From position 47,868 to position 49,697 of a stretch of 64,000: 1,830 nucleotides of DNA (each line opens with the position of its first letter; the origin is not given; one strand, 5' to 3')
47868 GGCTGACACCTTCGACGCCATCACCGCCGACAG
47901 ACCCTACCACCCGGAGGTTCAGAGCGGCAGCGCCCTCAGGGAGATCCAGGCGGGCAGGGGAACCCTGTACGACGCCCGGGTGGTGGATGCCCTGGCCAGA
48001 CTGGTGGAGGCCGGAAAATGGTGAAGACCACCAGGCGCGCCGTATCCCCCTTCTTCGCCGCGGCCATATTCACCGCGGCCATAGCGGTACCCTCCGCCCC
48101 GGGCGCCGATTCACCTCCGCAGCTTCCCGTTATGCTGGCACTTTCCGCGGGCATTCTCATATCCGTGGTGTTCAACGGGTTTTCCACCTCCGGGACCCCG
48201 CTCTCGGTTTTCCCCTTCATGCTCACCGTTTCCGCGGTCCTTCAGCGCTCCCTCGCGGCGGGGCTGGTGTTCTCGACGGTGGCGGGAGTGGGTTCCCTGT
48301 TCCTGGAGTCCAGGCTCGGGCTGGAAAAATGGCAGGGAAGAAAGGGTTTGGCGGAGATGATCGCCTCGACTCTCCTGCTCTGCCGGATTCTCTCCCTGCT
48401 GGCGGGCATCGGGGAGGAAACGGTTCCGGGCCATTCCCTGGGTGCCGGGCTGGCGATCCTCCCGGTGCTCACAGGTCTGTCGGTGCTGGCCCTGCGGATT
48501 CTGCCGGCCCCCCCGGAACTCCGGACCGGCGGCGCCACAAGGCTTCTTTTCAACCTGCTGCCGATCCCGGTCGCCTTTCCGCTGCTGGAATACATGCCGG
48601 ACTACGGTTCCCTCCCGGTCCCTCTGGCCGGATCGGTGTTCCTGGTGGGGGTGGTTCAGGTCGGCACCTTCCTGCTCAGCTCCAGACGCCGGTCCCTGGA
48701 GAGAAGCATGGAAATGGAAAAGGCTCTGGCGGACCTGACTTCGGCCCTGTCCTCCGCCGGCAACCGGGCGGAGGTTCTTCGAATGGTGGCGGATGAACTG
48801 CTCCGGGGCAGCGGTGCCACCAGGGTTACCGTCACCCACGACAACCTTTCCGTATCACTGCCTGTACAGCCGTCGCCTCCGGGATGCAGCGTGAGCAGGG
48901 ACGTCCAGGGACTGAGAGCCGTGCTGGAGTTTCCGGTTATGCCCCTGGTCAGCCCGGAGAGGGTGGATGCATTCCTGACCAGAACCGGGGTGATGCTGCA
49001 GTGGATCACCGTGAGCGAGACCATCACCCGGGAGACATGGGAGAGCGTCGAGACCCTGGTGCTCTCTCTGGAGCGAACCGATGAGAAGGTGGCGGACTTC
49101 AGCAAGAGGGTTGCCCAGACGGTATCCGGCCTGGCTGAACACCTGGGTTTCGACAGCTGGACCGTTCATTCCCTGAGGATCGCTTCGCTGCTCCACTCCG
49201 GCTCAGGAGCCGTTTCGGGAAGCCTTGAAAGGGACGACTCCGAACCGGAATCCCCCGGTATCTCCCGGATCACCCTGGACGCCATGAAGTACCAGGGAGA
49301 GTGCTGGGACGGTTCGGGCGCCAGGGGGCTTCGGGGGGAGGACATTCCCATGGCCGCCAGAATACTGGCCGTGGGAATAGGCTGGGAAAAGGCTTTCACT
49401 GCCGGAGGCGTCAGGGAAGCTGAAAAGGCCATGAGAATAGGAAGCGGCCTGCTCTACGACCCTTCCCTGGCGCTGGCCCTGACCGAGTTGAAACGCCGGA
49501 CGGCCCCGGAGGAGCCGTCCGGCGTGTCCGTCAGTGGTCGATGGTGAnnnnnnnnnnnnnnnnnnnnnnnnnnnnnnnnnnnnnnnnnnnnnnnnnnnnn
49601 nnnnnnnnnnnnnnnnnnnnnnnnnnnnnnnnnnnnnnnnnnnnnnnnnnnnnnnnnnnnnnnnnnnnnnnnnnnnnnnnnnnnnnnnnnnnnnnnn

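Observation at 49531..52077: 848-aa lipoprotein composed of eight ~100-residue tandem domains with a strongly conserved aromatic motif set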

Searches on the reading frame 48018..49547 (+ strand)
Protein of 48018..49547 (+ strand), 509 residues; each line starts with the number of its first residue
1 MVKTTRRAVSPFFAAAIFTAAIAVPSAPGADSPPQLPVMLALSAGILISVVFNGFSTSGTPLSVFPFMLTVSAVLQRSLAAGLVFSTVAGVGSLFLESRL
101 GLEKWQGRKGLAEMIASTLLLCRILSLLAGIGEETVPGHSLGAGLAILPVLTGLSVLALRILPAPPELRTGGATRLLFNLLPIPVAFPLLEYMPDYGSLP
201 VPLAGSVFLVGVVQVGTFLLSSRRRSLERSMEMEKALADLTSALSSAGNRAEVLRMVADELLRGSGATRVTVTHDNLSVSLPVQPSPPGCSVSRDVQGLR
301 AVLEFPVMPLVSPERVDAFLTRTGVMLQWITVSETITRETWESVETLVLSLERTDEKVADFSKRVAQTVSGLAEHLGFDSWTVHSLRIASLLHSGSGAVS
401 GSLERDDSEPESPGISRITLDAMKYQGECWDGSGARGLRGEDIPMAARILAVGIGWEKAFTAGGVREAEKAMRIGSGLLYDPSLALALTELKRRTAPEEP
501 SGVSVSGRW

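Call 5: search_protein_families(library=pfam, proteins=[window:48018-49547:+], max_evalue=1)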
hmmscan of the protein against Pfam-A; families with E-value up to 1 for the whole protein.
window:48018-49547:+ (509 aa): 3 families
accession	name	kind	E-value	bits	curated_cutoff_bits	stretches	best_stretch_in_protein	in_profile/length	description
PF13487.12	HD_5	-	3.1e-08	34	27.2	1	422-474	101-160/170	HD domain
PF04024.17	PspC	-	0.14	12.4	25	0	369-398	16-45/58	PspC domain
PF04168.17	Alpha-E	-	0.23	11.6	20.8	0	332-374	94-137/294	A predicted alpha-helical domain with a conserved ER motif.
